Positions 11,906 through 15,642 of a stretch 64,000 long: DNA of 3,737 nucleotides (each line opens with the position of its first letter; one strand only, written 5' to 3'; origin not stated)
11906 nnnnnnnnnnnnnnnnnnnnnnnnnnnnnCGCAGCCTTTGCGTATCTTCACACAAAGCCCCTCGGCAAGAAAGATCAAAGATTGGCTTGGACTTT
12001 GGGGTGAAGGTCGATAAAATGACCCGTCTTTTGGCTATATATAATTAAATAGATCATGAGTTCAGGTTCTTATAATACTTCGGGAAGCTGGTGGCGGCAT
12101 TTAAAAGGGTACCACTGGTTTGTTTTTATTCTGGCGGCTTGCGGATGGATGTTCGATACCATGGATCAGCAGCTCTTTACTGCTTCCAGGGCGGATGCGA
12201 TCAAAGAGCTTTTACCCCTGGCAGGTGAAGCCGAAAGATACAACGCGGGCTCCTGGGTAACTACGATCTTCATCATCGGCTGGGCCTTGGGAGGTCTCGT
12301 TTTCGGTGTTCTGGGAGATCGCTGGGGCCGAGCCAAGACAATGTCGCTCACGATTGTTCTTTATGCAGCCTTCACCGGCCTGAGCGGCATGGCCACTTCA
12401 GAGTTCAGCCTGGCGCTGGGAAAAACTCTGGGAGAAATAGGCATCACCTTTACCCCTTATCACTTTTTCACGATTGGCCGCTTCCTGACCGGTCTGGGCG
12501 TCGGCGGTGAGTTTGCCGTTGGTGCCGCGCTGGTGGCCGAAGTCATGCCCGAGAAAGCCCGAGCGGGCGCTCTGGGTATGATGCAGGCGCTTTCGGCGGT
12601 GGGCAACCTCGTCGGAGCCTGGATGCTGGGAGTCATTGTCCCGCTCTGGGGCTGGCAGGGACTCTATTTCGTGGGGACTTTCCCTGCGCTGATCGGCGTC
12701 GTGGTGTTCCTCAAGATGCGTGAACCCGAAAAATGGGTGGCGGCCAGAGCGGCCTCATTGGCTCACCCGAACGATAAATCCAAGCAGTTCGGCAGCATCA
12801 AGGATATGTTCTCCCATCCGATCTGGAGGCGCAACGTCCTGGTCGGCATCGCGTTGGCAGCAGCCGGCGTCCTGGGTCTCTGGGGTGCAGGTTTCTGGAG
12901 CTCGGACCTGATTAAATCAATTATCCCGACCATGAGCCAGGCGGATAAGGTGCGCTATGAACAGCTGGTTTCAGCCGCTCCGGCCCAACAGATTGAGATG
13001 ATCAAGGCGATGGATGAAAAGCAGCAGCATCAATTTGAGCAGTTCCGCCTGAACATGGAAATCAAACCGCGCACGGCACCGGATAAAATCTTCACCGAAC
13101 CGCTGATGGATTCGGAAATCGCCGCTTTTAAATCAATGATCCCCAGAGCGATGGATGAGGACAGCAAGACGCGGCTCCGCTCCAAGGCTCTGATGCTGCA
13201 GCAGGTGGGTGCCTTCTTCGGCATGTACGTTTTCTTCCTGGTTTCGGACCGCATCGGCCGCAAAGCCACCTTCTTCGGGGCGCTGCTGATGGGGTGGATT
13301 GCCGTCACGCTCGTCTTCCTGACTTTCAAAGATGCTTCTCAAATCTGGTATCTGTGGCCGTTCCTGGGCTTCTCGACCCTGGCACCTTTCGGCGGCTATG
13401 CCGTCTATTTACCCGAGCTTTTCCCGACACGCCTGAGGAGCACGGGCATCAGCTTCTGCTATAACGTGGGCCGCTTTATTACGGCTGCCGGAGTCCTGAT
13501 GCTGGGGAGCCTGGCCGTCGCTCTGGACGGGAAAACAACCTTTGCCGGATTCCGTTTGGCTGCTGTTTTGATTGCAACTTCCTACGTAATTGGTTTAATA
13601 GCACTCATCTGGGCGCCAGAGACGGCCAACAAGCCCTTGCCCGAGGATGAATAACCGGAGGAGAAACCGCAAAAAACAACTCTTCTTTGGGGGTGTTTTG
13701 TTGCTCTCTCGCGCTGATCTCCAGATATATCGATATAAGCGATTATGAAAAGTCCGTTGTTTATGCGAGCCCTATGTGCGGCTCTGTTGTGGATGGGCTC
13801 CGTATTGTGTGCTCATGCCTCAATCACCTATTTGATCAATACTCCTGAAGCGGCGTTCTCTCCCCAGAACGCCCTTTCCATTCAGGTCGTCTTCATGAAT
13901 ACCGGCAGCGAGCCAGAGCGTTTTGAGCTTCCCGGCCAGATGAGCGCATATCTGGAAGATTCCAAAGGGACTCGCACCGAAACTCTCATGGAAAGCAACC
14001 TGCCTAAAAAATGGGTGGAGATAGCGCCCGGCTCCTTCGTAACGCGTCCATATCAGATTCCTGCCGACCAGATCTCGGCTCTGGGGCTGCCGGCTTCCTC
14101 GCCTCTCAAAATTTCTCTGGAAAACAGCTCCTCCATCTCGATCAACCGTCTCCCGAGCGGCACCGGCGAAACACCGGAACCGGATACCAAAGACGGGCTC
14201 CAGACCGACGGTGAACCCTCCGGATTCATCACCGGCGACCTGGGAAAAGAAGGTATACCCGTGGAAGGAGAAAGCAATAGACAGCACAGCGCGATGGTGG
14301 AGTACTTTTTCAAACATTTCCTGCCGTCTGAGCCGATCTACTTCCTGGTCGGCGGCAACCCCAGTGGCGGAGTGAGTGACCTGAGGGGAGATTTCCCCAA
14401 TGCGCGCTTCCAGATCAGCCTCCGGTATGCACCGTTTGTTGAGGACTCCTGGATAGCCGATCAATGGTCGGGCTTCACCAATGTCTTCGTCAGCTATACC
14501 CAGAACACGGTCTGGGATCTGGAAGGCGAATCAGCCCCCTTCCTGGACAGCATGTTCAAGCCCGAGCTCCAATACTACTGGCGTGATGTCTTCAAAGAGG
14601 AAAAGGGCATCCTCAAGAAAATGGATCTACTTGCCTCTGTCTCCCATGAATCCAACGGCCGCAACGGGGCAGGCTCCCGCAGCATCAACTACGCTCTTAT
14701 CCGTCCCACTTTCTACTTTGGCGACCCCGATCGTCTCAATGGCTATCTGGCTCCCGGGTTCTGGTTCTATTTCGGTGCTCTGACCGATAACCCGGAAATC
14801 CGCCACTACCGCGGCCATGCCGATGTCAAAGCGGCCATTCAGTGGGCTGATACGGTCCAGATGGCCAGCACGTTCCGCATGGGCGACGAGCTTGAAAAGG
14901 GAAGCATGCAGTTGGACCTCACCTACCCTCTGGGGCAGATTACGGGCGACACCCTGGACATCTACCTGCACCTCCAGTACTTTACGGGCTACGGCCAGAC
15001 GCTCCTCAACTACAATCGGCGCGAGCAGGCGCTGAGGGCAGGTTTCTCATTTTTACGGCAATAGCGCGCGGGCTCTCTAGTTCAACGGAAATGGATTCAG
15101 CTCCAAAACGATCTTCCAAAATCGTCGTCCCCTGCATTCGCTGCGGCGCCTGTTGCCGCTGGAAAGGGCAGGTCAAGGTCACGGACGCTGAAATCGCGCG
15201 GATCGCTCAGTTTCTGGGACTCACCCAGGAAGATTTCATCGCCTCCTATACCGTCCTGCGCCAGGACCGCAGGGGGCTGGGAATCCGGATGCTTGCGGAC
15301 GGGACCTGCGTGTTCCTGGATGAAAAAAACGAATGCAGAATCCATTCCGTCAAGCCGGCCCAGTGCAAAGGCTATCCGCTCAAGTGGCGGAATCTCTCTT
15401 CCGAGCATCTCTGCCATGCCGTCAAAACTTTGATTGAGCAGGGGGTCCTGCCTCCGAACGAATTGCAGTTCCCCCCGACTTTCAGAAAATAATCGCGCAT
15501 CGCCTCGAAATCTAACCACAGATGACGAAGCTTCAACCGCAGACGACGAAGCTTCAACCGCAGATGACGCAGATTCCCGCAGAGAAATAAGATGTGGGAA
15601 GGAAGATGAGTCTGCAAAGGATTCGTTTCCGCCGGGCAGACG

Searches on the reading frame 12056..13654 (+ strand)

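Call 14: search_protein_families(library=pfam, proteins=[window:12056-13654:+], max_evalue=0.01)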
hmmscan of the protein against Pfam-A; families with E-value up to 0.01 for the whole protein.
window:12056-13654:+ (532 aa): 2 families
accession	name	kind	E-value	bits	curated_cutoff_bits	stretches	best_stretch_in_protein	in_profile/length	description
PF07690.21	MFS_1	-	1.5e-33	116.6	33.4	2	65-281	34-224/347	Major Facilitator Superfamily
PF00083.30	Sugar_tr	-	3.4e-21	76.1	22.3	2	65-232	48-202/452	Sugar (and other) transporter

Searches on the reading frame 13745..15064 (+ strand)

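Call 14: search_protein_families(library=pfam, proteins=[window:13745-15064:+], max_evalue=0.01)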
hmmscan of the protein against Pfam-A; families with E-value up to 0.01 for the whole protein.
window:13745-15064:+ (439 aa): 1 family
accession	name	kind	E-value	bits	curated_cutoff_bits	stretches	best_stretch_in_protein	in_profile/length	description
PF02253.21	PLA1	-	1.3e-33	117.1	27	1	219-435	54-256/257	Phospholipase A1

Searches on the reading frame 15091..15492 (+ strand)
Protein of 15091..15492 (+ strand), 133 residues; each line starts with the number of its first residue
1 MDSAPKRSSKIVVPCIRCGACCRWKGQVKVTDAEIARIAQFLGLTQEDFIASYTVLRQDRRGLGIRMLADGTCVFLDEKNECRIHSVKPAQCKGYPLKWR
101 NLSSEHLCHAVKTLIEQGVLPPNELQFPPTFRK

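Call 67: search_protein_families(library=pfam, proteins=[window:15091-15492:+], max_evalue=0.001)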
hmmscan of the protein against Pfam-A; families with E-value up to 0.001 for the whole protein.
window:15091-15492:+ (133 aa): 2 families
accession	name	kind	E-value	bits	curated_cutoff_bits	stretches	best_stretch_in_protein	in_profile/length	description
PF03692.20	CxxCxxCC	-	4.1e-14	53.5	23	1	14-108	1-84/85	Putative zinc- or iron-chelating domain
PF24375.1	DUF7531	-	0.00025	21.2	27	1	72-114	112-157/288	Family of unknown function (DUF7531)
